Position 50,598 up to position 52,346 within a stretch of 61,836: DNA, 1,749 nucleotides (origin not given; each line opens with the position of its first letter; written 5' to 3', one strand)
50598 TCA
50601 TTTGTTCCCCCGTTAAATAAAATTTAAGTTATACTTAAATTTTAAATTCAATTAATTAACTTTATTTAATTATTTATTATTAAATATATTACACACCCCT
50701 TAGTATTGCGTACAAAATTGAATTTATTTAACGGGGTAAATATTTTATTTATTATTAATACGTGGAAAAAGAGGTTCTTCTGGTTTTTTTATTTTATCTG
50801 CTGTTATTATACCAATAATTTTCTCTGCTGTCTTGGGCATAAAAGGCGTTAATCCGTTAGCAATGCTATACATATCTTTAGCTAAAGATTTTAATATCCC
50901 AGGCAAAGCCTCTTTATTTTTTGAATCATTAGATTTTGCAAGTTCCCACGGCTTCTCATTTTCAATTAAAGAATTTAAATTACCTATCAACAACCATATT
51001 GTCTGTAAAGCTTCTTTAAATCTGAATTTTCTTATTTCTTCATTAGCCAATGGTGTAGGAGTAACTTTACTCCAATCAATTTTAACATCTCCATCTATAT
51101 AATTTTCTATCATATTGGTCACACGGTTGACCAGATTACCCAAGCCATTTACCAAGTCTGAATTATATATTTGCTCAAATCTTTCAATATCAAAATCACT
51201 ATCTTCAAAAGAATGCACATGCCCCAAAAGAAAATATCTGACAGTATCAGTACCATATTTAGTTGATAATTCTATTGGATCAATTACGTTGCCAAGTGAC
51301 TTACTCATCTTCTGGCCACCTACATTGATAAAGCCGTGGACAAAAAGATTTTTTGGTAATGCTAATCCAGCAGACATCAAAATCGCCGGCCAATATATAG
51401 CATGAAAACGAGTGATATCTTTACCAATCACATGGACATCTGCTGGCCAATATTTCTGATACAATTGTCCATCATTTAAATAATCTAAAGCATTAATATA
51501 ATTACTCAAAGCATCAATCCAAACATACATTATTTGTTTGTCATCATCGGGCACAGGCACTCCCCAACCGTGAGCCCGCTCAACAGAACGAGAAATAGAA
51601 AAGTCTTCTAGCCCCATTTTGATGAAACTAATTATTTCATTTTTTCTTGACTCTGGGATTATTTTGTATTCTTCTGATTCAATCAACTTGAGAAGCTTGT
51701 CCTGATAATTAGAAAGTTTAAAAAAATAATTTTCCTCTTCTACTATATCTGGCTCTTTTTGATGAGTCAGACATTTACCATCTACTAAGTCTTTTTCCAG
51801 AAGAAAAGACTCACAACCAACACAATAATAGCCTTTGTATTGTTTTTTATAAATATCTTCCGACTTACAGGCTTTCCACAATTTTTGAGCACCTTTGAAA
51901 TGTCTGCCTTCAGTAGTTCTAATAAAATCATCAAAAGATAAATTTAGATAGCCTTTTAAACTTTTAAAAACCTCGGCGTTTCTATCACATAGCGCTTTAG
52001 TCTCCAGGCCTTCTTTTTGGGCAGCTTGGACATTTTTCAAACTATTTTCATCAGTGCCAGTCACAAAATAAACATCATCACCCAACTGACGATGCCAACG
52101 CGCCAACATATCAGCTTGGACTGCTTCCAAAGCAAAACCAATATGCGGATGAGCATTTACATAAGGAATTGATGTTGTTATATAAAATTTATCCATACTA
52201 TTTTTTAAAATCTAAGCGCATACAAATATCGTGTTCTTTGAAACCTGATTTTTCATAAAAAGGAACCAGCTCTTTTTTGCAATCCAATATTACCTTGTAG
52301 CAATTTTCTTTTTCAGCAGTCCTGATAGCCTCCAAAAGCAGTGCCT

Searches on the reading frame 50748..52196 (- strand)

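Call 11: search_protein_families(library=pfam, proteins=[window:50748-52196:-], max_evalue=0.001)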
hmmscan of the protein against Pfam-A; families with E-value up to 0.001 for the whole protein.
window:50748-52196:- (483 aa): 4 families
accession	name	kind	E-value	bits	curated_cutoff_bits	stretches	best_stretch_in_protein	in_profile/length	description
PF09334.17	tRNA-synt_1g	-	2e-104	349.9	20.1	2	135-359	162-390/391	tRNA synthetases class I (M)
PF00133.28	tRNA-synt_1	-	3.2e-30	105.6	22.7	2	219-328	295-406/414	tRNA synthetases class I (I, L, M and V)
PF01406.26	tRNA-synt_1e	-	1.3e-13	51.5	27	2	253-336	209-292/301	tRNA synthetases class I (C) catalytic domain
PF01921.24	tRNA-synt_1f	-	0.00034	20.1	27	0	281-326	267-312/360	tRNA synthetases class I (K)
